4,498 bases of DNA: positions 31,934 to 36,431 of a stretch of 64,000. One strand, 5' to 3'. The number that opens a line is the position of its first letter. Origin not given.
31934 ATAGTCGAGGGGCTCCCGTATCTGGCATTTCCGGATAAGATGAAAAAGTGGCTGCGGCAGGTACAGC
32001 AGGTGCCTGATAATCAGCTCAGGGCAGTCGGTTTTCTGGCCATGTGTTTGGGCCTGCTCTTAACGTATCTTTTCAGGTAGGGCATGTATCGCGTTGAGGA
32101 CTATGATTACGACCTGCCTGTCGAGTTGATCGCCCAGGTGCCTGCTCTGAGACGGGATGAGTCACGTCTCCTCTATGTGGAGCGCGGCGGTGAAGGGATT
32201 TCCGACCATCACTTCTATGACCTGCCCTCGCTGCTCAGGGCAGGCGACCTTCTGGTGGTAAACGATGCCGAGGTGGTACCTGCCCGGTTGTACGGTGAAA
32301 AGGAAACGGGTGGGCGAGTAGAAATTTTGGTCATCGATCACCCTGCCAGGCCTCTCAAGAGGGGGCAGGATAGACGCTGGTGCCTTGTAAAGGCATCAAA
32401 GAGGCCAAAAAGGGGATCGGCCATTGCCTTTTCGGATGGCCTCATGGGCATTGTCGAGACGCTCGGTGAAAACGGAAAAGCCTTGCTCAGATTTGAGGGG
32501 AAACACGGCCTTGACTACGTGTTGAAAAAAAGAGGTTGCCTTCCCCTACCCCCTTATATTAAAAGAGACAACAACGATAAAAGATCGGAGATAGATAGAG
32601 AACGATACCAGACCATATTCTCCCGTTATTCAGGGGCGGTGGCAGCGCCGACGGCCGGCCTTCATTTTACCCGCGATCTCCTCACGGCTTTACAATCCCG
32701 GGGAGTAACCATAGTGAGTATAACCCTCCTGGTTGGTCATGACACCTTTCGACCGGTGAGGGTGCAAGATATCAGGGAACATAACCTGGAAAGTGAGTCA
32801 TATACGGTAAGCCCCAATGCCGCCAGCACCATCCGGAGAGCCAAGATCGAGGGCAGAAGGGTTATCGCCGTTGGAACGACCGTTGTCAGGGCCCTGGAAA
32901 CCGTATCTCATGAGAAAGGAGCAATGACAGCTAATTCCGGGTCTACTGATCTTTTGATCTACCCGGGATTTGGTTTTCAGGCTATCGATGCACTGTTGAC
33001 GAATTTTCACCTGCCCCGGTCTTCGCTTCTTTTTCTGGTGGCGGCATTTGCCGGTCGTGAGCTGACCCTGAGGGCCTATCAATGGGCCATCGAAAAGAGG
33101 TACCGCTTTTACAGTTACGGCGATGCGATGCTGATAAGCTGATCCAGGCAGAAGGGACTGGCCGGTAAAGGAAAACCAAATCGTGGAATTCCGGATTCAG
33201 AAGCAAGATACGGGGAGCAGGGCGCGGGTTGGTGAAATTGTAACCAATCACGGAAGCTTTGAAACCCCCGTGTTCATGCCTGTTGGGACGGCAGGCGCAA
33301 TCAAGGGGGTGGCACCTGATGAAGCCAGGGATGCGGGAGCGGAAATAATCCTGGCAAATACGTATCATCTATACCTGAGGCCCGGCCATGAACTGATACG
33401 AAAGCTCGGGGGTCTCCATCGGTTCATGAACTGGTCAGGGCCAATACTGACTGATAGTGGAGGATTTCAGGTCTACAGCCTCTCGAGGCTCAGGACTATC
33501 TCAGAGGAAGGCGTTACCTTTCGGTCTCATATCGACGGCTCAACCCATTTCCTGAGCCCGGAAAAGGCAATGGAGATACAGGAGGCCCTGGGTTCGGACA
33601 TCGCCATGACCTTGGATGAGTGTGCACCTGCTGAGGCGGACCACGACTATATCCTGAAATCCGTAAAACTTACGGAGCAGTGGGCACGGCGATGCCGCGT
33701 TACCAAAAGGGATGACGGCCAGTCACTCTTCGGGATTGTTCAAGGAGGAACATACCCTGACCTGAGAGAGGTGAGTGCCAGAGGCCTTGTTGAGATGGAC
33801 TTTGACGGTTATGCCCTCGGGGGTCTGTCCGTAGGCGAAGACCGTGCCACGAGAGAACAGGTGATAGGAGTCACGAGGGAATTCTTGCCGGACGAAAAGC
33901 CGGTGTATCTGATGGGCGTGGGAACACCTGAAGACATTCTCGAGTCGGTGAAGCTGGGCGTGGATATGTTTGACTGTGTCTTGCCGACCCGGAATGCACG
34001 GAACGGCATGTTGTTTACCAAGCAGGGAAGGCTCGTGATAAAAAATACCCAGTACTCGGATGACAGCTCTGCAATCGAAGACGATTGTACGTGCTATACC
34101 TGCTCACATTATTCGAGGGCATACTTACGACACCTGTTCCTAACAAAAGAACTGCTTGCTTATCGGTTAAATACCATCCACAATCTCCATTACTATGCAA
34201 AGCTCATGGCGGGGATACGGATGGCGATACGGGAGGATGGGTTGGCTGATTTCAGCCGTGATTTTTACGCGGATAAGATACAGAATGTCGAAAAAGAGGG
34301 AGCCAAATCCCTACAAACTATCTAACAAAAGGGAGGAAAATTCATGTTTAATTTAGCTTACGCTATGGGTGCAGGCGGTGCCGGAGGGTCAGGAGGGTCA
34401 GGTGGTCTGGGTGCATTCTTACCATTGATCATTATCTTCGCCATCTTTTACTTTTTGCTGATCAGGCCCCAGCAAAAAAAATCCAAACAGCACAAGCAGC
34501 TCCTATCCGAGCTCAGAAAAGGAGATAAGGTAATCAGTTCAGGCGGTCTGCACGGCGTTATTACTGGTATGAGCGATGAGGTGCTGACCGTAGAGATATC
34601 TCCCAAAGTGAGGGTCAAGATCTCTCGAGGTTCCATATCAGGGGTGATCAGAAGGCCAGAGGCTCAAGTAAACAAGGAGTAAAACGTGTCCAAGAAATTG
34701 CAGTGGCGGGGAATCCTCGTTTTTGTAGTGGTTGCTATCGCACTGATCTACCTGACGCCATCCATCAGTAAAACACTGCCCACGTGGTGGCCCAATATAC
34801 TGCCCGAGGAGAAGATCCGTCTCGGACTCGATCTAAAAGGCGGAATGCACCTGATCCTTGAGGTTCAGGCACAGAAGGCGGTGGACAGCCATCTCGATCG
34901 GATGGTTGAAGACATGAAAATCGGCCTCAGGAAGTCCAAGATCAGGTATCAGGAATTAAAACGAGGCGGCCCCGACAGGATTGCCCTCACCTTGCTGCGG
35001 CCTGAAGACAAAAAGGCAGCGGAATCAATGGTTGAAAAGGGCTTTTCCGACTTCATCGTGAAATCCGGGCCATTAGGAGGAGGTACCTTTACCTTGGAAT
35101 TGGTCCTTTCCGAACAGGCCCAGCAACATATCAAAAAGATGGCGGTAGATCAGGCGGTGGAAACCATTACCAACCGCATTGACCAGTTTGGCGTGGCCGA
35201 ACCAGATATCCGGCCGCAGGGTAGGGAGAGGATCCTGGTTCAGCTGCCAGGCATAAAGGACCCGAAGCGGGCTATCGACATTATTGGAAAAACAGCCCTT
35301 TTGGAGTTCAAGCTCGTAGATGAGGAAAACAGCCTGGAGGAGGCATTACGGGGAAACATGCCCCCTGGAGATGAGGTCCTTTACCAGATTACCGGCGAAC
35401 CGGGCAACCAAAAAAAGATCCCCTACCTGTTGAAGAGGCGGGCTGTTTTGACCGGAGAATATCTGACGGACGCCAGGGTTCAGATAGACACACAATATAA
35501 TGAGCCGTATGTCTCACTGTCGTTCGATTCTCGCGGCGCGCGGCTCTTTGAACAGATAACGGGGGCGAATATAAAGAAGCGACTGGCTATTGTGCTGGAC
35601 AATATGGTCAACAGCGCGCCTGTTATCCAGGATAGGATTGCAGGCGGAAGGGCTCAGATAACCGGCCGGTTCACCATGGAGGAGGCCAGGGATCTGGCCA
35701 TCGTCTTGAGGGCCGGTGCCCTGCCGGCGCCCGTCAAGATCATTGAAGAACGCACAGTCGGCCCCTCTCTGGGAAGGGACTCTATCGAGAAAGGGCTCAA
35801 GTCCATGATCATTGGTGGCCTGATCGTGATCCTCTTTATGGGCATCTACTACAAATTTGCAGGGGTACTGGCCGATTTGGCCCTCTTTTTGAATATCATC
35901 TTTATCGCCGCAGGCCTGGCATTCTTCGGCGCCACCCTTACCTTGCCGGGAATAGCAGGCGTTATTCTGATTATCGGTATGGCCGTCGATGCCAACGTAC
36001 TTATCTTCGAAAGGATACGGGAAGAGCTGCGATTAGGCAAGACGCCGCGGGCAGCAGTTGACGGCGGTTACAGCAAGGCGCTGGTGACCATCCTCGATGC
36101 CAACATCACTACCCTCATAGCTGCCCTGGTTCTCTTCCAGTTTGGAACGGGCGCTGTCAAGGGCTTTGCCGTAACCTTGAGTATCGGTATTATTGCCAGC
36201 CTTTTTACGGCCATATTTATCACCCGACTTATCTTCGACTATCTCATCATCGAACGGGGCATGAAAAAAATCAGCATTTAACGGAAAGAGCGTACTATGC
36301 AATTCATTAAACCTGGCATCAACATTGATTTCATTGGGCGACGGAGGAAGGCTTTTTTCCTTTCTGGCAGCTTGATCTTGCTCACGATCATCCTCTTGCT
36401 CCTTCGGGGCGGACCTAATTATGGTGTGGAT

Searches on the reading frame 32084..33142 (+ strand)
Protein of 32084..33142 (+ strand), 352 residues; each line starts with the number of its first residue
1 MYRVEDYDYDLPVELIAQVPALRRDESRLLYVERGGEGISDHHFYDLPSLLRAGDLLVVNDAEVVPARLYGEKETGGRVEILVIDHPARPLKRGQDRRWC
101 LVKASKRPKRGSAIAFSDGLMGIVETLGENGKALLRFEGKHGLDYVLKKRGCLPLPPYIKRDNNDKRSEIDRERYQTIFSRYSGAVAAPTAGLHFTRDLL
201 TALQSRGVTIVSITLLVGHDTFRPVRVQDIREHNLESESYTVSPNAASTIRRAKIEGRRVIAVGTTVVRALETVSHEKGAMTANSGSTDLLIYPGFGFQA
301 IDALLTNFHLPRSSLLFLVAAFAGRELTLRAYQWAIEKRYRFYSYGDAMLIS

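Call 9: search_protein_families(library=pfam, proteins=[window:32084-33142:+], max_evalue=0.01)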
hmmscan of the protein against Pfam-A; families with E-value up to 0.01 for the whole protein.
window:32084-33142:+ (352 aa): 1 family
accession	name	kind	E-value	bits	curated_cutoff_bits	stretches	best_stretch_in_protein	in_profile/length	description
PF02547.20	Queuosine_synth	-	1.8e-122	408.9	25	1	4-351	1-322/322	Queuosine biosynthesis protein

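Call 88: list_cluster_members(proteins=[window:32084-33139:+, window:36297-37373:+, window:39548-41065:+])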
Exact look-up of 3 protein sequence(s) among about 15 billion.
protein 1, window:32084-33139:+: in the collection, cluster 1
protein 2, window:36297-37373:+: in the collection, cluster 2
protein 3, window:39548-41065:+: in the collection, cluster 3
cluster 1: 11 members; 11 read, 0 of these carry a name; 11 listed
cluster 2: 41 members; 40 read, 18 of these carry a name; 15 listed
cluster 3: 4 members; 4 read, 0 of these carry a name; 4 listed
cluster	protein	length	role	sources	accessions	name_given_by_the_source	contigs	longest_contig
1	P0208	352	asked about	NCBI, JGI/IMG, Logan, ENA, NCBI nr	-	-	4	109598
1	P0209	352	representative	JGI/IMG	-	-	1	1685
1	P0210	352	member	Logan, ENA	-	-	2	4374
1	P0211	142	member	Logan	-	-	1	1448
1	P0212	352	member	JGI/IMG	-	-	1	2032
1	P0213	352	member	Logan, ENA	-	-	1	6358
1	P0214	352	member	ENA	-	-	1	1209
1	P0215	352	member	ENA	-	-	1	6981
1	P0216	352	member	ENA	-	-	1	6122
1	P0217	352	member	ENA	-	-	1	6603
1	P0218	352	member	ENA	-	-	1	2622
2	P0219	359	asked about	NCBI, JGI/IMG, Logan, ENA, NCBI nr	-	-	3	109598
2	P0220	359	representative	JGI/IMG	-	-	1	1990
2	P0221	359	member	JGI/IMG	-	preprotein translocase subunit SecF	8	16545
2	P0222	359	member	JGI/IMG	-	preprotein translocase subunit SecF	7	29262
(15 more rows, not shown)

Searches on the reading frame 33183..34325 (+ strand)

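Call 12: search_protein_families(library=pfam, proteins=[window:33183-34325:+], max_evalue=0.01)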
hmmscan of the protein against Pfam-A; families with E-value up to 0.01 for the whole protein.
window:33183-34325:+ (380 aa): 1 family
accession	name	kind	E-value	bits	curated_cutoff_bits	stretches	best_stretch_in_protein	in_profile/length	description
PF01702.25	TGT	-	3.4e-161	536.7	26.3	1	13-364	2-354/357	Queuine tRNA-ribosyltransferase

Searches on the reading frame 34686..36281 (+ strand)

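Call 12: search_protein_families(library=pfam, proteins=[window:34686-36281:+], max_evalue=0.01)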
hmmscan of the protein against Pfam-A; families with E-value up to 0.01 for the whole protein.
window:34686-36281:+ (531 aa): 6 families
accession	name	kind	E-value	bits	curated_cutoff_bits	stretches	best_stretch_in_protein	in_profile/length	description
PF22599.2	SecDF_P1_head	-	1.8e-42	144.2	27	1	242-348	8-114/114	SecDF, P1 head subdomain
PF21760.3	SecD_1st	-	3e-27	94.3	27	1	154-213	1-60/60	Protein translocase subunit SecDF, P1 domain, N-terminal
PF02355.23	SecD_SecF_C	-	8.3e-23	81.2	20.5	1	350-518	13-184/189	Protein export membrane protein SecD/SecF, C-terminal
PF03176.21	MMPL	-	1.4e-06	27.9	20.5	1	394-509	177-291/333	MMPL family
PF00873.25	ACR_tran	-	0.00034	18.9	28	1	365-513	328-482/1021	AcrB/AcrD/AcrF family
PF07549.19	Sec_GG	-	0.0018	18.1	20.3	1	44-62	8-26/28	SecD/SecF GG Motif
